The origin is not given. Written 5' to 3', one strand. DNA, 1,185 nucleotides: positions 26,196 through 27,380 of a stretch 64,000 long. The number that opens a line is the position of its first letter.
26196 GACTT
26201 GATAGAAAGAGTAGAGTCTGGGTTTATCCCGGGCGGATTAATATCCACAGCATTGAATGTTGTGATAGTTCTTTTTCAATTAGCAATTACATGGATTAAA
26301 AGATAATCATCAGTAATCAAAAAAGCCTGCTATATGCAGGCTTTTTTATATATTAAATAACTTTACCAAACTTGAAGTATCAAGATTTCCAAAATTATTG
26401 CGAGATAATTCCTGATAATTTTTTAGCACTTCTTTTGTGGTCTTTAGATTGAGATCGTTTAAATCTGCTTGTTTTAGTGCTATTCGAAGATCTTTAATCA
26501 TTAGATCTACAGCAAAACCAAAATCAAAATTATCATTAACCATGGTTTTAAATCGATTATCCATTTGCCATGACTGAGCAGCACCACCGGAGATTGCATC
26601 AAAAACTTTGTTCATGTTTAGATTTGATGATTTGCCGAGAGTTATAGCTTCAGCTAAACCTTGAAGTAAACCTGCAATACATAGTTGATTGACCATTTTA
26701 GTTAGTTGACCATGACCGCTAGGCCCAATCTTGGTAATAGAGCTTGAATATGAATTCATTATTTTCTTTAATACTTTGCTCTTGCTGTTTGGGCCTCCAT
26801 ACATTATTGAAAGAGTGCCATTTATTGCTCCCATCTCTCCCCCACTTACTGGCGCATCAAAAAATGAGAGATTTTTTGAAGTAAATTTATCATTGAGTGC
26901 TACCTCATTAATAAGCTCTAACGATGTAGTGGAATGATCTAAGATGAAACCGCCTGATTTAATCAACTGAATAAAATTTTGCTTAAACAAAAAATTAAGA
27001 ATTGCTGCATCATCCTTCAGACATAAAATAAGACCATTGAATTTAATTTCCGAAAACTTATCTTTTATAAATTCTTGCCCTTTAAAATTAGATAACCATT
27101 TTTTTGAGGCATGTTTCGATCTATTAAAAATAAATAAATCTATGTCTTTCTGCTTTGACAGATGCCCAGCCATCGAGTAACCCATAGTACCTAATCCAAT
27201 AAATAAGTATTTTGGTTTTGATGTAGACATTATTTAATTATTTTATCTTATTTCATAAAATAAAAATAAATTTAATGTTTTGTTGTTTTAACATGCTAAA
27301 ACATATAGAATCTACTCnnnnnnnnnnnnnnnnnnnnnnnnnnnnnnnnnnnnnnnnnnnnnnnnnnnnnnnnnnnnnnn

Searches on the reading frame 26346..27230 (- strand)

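Call 4: search_protein_families(library=pfam, proteins=[window:26346-27230:-], max_evalue=0.01)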
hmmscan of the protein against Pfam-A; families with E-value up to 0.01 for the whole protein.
window:26346-27230:- (294 aa): 3 families
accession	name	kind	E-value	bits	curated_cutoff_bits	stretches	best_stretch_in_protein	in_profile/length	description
PF03446.21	NAD_binding_2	-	6.3e-31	108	21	1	10-167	4-158/161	NAD binding domain of 6-phosphogluconate dehydrogenase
PF14833.11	NAD_binding_11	-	1e-28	100.5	30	1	172-291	1-121/122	NAD-binding of NADP-dependent 3-hydroxyisobutyrate dehydrogenase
PF01488.26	Shikimate_DH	-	2.6e-05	24.8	24.3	1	4-63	11-70/138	Shikimate / quinate 5-dehydrogenase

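Call 5: search_protein_families(library=ncbifam, proteins=[window:26346-27230:-], max_evalue=0.01)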
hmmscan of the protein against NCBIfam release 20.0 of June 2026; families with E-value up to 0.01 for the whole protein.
window:26346-27230:- (294 aa): 12 families
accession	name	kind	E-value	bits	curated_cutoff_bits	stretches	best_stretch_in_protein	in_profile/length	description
NF008592.0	PRK11559.1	equivalog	4.1e-46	157.6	397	1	9-292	6-286/296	2-hydroxy-3-oxopropionate reductase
TIGR01505.1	tartro_sem_red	equivalog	2.5e-42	145.1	340.75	1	9-291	3-282/291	2-hydroxy-3-oxopropionate reductase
NF043037.1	ThreonDh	equivalog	2.6e-37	128.8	350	1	10-293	7-288/297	L-threonate dehydrogenase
TIGR01692.1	HIBADH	equivalog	4.5e-33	114.8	291.6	1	10-292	1-287/288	3-hydroxyisobutyrate dehydrogenase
NF011633.0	PRK15059.1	equivalog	2e-29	102.7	451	1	8-291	3-282/292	2-hydroxy-3-oxopropionate reductase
NF012005.0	PRK15461.1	equivalog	1.9e-22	79.8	348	1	9-289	5-283/298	sulfolactaldehyde 3-reductase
NF007161.0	PRK09599.1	subfamily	6.4e-17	61.7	271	1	10-233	5-232/302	NADP-dependent phosphogluconate dehydrogenase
NF006765.0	PRK09287.1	equivalog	4.2e-14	52.3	413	1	10-221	8-230/476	NADP-dependent phosphogluconate dehydrogenase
TIGR00873.1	gnd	equivalog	2.8e-12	46.2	426.7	1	10-223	4-228/467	decarboxylating NADP(+)-dependent phosphogluconate dehydrogenase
TIGR00872.1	gnd_rel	equivalog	2.1e-11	43.6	297.2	1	9-229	4-225/299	phosphogluconate dehydrogenase (NAD(+)-dependent, decarboxylating)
TIGR01035.1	hemA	equivalog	0.0061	15.5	209.55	1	5-54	180-229/416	glutamyl-tRNA reductase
NF006802.0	PRK09310.1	equivalog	0.0073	15.2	598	0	10-77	337-404/477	bifunctional 3-dehydroquinate dehydratase/shikimate dehydrogenase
